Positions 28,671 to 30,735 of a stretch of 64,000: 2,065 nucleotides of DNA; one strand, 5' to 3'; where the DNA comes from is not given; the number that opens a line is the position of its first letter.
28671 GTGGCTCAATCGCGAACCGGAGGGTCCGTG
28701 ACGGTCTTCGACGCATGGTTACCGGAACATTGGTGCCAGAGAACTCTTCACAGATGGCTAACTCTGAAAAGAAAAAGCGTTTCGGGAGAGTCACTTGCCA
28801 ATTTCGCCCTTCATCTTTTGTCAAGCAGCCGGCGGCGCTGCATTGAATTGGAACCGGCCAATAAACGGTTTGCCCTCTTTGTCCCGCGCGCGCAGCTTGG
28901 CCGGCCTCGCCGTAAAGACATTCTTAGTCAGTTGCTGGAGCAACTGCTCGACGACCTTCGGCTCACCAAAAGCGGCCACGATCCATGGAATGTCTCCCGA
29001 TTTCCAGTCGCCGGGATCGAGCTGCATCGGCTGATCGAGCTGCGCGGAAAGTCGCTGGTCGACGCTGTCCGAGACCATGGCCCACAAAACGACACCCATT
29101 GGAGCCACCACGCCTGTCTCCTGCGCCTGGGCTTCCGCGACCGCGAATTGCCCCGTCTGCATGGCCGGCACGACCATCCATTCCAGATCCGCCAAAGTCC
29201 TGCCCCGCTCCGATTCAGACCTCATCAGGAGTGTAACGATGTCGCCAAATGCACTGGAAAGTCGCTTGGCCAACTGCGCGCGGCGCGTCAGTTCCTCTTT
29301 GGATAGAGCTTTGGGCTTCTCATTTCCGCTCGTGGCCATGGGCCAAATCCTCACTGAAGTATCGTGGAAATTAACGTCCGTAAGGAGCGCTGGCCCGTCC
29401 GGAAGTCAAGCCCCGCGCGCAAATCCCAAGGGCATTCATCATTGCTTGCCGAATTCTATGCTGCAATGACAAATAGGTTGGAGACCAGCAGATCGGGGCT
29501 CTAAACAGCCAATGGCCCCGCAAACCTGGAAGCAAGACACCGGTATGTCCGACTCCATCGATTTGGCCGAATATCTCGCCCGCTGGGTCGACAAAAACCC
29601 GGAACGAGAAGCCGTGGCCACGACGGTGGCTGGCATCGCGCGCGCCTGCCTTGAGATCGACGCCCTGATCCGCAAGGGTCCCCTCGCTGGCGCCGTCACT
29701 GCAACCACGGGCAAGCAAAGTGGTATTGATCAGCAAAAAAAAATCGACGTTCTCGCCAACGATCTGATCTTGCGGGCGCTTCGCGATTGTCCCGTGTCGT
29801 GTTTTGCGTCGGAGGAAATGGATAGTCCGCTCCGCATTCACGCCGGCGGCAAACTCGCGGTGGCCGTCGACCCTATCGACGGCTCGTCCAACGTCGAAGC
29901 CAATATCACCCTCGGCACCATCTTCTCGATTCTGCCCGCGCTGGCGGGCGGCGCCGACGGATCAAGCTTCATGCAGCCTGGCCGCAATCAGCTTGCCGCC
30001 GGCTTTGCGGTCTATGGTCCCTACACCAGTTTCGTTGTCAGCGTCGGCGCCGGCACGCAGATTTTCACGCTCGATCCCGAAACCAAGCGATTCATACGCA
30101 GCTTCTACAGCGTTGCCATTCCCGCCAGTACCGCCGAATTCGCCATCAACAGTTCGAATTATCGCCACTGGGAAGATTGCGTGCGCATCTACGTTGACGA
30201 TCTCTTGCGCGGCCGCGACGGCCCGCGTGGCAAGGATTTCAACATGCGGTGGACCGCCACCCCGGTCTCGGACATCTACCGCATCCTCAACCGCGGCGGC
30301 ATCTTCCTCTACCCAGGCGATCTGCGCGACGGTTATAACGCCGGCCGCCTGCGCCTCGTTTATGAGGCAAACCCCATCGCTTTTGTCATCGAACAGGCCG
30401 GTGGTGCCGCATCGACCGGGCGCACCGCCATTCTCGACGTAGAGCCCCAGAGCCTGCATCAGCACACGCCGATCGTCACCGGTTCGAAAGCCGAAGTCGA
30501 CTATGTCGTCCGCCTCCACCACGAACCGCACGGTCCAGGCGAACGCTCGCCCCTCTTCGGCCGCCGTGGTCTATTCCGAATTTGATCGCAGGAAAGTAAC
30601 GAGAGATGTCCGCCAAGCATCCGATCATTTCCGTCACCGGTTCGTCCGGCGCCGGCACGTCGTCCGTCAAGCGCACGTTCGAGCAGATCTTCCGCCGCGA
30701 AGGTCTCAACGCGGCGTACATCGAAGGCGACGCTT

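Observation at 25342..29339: Type I secretion pair with a divergent HlyC-like acyltransferase but no RTX substrate gene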

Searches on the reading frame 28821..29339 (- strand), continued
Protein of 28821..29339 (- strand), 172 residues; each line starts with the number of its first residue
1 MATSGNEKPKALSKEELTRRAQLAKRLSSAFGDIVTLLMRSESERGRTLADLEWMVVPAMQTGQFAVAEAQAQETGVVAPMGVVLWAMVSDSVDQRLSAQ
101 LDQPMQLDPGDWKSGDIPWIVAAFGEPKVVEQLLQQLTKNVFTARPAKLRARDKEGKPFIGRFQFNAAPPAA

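Call 32: fold_search(model_id=the predicted structure, library=pdb)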
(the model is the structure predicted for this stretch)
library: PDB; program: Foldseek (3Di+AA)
matches with E <= 10: 569; with E <= 0.001: 3
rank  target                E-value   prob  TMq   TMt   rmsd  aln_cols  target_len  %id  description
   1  4whn_B                5.5e-09  1.00  0.64  0.65   3.0       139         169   20  Structure of toxin-activating acyltransferase (TAAT) (released 2015-06-03)
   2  4whn_A                1.3e-08  1.00  0.65  0.66   2.8       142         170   19  Structure of toxin-activating acyltransferase (TAAT) (released 2015-06-03)
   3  4whn_C                1.3e-08  1.00  0.63  0.64   3.2       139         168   20  Structure of toxin-activating acyltransferase (TAAT) (released 2015-06-03)
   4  5yag_A                6.9e-02  0.87  0.39  0.32   8.3       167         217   11  Crystal structure of mosquito arylalkylamine N-Acetyltransferase like 5b/spermine N-Acetyltransferase (released 2018-02-28)
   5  4hny_D                7.4e-02  0.66  0.27  0.22   7.2        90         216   18  Apo N-terminal acetyltransferase complex A (released 2014-03-26)
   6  9n6x_LX               8.4e-02  0.57  0.32  0.08   9.2       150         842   13  SSU processome maturation and disassembly, State B (released 2025-11-05)
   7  6rxt_CR               1.9e-01  0.60  0.34  0.09   8.7       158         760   13  Cryo-EM structure of the 90S pre-ribosome (Kre33-Noc4) from Chaetomium thermophilum, state A (released 2019-08-14)
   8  4fd4_A                1.9e-01  0.57  0.37  0.31   8.2       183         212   10  Crystal structure of mosquito arylalkylamine N-Acetyltransferase like 5b (released 2012-06-27)
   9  3iey_B                1.9e-01  0.14  0.23  0.25  11.9       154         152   12  Crystal Structure of the functional Nanoarchaeum equitans tRNA splicing endonuclease (released 2009-09-01)
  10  6baw_C                2.5e-01  0.06  0.15  0.13  18.8       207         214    9  Structure of GRP94 with a selective resorcinylic inhibitor. (released 2018-04-18)
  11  9b0i_A                2.6e-01  0.30  0.27  0.07   9.9       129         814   11  Cryo-EM Structure of Sf9 produced recombinant N-acetyltransferase 10 (NAT10) in complex with cytidine-amide-CoA bisubs (released 2024-09-11)
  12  5yag_B                2.8e-01  0.47  0.37  0.31   8.2       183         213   10  Crystal structure of mosquito arylalkylamine N-Acetyltransferase like 5b/spermine N-Acetyltransferase (released 2018-02-28)
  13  4w8y_B                3.2e-01  0.06  0.14  0.05  14.9       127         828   11  Structure of full length Cmr2 from Pyrococcus furiosus (Manganese bound form) (released 2014-10-15)
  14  9n73_LX               3.4e-01  0.23  0.27  0.07  10.2       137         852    9  SSU processome maturation and disassembly, State G (released 2025-10-29)
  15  4w8y_A                3.6e-01  0.06  0.14  0.05  14.9       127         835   11  Structure of full length Cmr2 from Pyrococcus furiosus (Manganese bound form) (released 2014-10-15)
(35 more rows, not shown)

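Call 41: search_protein_families(library=pfam, proteins=[L042:2184-9764:+, L041:2766-9101:+, L059:2669-9784:+, L064:6302-8353:+, L079:6790-9135:+, L079:10938-13685:+], max_evalue=0.001)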
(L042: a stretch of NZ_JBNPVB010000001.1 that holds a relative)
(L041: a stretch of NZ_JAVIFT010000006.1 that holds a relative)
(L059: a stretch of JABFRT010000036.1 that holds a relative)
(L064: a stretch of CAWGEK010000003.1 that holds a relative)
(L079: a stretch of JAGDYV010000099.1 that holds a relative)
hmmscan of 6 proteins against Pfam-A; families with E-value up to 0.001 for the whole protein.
L042:2184-9764:+ (2526 aa): 4 families
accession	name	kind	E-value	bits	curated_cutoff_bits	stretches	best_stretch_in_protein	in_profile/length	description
PF00353.25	HemolysinCabind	-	5e-47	157.8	23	9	848-882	1-35/36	RTX calcium-binding nonapeptide repeat (4 copies)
PF00082.27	Peptidase_S8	-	3e-33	115.8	21.8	1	257-578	1-287/288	Subtilase family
PF00028.23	Cadherin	-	5.2e-17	62.5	28.8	1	1997-2079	4-92/93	Cadherin domain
PF01483.27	P_proprotein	-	1.1e-10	41.9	21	1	667-741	11-82/86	Proprotein convertase P-domain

L041:2766-9101:+ (2111 aa): 5 families
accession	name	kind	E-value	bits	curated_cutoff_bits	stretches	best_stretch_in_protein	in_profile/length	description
PF00353.25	HemolysinCabind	-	2.2e-67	222.9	23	11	1942-1977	1-36/36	RTX calcium-binding nonapeptide repeat (4 copies)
PF00082.27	Peptidase_S8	-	1.2e-35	123.7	21.8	1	75-346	1-274/288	Subtilase family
PF01483.27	P_proprotein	-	5.4e-15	55.7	21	1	438-524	2-85/86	Proprotein convertase P-domain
PF08548.17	Peptidase_M10_C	-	7e-15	55.7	20.7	2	1972-2109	88-191/193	Peptidase M10 serralysin C terminal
PF00028.23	Cadherin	-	2.1e-06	28.5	28.8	1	1634-1718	3-90/93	Cadherin domain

L059:2669-9784:+ (2371 aa): 4 families
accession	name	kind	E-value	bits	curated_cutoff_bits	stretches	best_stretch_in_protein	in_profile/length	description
PF00353.25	HemolysinCabind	-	7.9e-59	195.5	23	11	2232-2266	2-36/36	RTX calcium-binding nonapeptide repeat (4 copies)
PF00082.27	Peptidase_S8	-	3e-37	128.9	21.8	1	114-411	1-274/288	Subtilase family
PF01483.27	P_proprotein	-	1.5e-14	54.3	21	1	498-581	4-85/86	Proprotein convertase P-domain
PF00028.23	Cadherin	-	2.3e-08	34.8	28.8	1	2038-2126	3-89/93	Cadherin domain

L064:6302-8353:+ (683 aa): 4 families
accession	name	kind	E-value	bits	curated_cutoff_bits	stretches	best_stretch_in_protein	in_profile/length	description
PF00353.25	HemolysinCabind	-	1.6e-31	108.3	23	6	395-429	2-36/36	RTX calcium-binding nonapeptide repeat (4 copies)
PF17892.7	Cadherin_5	-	5.4e-20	71.5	26.5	1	221-312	2-96/98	Cadherin-like domain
PF17963.7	Big_9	-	1.7e-13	51.7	23.6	1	238-309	16-86/89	Bacterial Ig domain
PF17803.7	Cadherin_4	-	1.3e-07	32.4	25.1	1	238-282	26-71/71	Bacterial cadherin-like domain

L079:6790-9135:+ (781 aa): 1 family
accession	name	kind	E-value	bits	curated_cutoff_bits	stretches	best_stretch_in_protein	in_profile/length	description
PF13946.11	DUF4214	-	4.6e-08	33.5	23.2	1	66-130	6-63/72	Domain of unknown function (DUF4214)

L079:10938-13685:+ (915 aa): 2 families
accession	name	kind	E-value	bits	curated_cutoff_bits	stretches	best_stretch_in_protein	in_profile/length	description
PF00353.25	HemolysinCabind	-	3.3e-07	30.6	23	1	701-727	1-27/36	RTX calcium-binding nonapeptide repeat (4 copies)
PF13946.11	DUF4214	-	3.9e-07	30.5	23.2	1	77-131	18-63/72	Domain of unknown function (DUF4214)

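Call 51: find_homologous_proteins(query=L041:2766-4715:+, max_evalue=1e-20)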
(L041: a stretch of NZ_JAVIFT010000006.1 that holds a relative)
Query L041:2766-4715:+ (650 aa): 2006 proteins with E <= 1e-20 among 8000 candidates; the best 120 are listed.
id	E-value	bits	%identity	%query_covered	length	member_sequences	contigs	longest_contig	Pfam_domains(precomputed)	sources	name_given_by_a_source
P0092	6.3e-211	721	57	96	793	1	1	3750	PF08548.18,PF01483.28,PF00353.26,PF00082.28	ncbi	ncbi:MAG: S8 family serine peptidase, partial [Hyphomicrobium sp.]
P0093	7.0e-210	717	56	96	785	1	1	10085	PF01483.28,PF00353.26,PF00082.28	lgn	-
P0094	4.2e-199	682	56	90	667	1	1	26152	PF01483.28,PF00082.28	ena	-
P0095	6.3e-188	645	53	96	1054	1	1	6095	PF01483.28,PF00353.26,PF00082.28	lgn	-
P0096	3.0e-178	613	53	91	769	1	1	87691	PF01483.28,PF00082.28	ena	-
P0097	1.1e-177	611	52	91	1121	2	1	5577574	PF01483.28,PF00353.26,PF00082.28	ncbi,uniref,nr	ncbi:S8 family serine peptidase [Jiella pelagia]|uniref:S8 family serine peptidase n=1 Tax=Jiella pe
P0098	2.0e-175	603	52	95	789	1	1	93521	PF01483.28,PF00353.26,PF00082.28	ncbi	ncbi:MAG: S8 family serine peptidase, partial [bacterium]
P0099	5.8e-173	595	50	92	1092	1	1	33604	PF08548.18,PF04151.22,PF01483.28,PF00353.26,PF00082.28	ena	-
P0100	3.4e-172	593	49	94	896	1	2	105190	PF01483.28,PF00353.26,PF00082.28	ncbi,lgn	ncbi:MAG: S8 family serine peptidase [bacterium]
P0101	7.1e-172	592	52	92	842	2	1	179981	PF01483.28,PF00353.26,PF00082.28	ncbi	ncbi:S8 family serine peptidase, partial [Jiella sp. CBK1P-4]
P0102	2.8e-171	590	49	96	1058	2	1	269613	PF01483.28,PF00353.26,PF00082.28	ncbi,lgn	ncbi:MAG: S8 family serine peptidase [bacterium]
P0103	9.1e-166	571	51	93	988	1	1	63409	PF08548.18,PF20953.3,PF01483.28,PF00353.26,PF00082.28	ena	-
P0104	2.8e-164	567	52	93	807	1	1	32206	PF01483.28,PF00353.26,PF00082.28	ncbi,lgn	ncbi:MAG: S8 family serine peptidase [Pseudomonadota bacterium]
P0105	6.0e-164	565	52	93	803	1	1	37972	PF01483.28,PF00353.26,PF00082.28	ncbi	-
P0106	2.4e-162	560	52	92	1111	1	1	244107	PF04151.22,PF01483.28,PF00353.26,PF00082.28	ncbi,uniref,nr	ncbi:S8 family serine peptidase [Jiella marina]|uniref:S8 family serine peptidase n=1 Tax=Jiella sp.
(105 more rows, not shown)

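Call 57: search_protein_representatives(alignment_id=A1)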
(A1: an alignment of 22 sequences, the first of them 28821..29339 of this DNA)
Query: 22 sequences, 188 profile positions. Proteins with E-value up to 0.001 (for the whole library): 2124; up to 1e-10: 1233; up to 1e-30: 460. The best 150 are listed.
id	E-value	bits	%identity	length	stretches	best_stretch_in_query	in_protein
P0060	7.7e-73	260.6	-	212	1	13-184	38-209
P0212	4.2e-62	225.6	-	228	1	13-186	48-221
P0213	4.3e-61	222.3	-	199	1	11-185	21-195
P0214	6.5e-61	221.7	-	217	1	10-186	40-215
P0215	1.9e-60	220.2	-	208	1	19-185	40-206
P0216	5.1e-60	218.8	-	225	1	16-181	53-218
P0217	6.7e-60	218.4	-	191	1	2-186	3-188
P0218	1.3e-59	217.5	-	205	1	19-183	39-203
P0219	7.4e-59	215.0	-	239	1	10-185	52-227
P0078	7.2e-58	211.8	-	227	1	15-185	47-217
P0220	2.2e-57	210.2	-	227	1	10-182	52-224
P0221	2.7e-56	206.7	-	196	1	26-186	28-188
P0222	4.5e-56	205.9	-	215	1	22-179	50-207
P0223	1.1e-55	204.7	-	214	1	15-184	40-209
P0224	1.3e-55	204.4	-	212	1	9-179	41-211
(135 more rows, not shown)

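Call 63: find_encoding_contigs(protein=P0092, flank=5000, max_places=3)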
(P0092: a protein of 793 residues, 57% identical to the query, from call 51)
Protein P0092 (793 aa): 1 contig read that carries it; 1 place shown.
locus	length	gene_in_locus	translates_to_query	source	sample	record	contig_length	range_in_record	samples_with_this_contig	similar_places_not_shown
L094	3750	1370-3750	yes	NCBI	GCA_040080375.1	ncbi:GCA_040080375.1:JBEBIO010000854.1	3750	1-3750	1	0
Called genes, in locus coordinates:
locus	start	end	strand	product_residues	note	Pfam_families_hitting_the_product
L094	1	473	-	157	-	PF10604:Polyketide_cyc2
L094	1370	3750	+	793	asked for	PF00082:Peptidase_S8, PF01483:P_proprotein, PF08548:Peptidase_M10_C (weak), PF00353:HemolysinCabind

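Call 64: find_encoding_contigs(protein=P0096, flank=8000, max_places=2)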
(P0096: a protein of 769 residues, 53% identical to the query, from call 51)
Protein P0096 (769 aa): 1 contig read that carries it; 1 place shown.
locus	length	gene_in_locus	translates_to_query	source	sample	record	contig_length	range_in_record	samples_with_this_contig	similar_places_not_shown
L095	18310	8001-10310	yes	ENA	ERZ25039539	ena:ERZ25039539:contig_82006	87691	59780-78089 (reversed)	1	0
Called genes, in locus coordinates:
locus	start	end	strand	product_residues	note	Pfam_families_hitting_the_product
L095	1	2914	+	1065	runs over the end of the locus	PF07732:Cu-oxidase_3, PF07731:Cu-oxidase_2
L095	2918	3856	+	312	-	PF03992:ABM (weak), PF27539:Y2318_C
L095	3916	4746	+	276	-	PF00941:FAD_binding_5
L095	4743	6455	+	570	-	PF00111:Fer2 (weak), PF01799:Fer2_2, PF01315:Ald_Xan_dh_C, PF02738:MoCoBD_1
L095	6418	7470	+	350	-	PF20256:MoCoBD_2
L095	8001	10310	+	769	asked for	PF00082:Peptidase_S8, PF01483:P_proprotein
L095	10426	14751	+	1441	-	PF00353:HemolysinCabind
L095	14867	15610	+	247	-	PF05656:DUF805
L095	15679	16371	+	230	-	PF18089:DAPG_hydrolase (faint)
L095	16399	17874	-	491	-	PF25487:ETR1_N, PF08448:PAS_4 (weak), PF08447:PAS_3, PF07536:HWE_HK, PF07568:HisKA_2 (weak)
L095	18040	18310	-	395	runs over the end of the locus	PF00108:Thiolase_N, PF02803:Thiolase_C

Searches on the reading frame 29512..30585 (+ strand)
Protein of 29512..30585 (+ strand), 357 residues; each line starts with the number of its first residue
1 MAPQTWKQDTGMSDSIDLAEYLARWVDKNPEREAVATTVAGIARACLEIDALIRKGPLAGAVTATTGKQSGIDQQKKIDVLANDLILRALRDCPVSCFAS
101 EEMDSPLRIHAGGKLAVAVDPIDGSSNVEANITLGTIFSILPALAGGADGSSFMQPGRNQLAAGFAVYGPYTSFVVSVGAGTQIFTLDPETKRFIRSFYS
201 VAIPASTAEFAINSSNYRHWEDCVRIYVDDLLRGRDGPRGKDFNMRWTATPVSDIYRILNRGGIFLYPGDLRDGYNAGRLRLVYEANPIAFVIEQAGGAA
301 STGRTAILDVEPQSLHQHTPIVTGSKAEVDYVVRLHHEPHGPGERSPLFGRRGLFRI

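Call 3: search_protein_families(library=pfam, proteins=[window:29512-30585:+], max_evalue=0.1)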
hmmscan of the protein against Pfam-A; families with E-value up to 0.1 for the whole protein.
window:29512-30585:+ (357 aa): 3 families
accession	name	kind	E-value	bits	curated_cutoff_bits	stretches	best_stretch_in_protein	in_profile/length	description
PF18913.5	FBPase_C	-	1e-39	135.7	27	1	203-335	1-125/127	Fructose-1-6-bisphosphatase, C-terminal domain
PF00316.25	FBPase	-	4.2e-35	121.5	34.8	1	35-196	21-188/191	Fructose-1-6-bisphosphatase, N-terminal domain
PF00459.30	Inositol_P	-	0.009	16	27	1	60-127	27-97/271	Inositol monophosphatase family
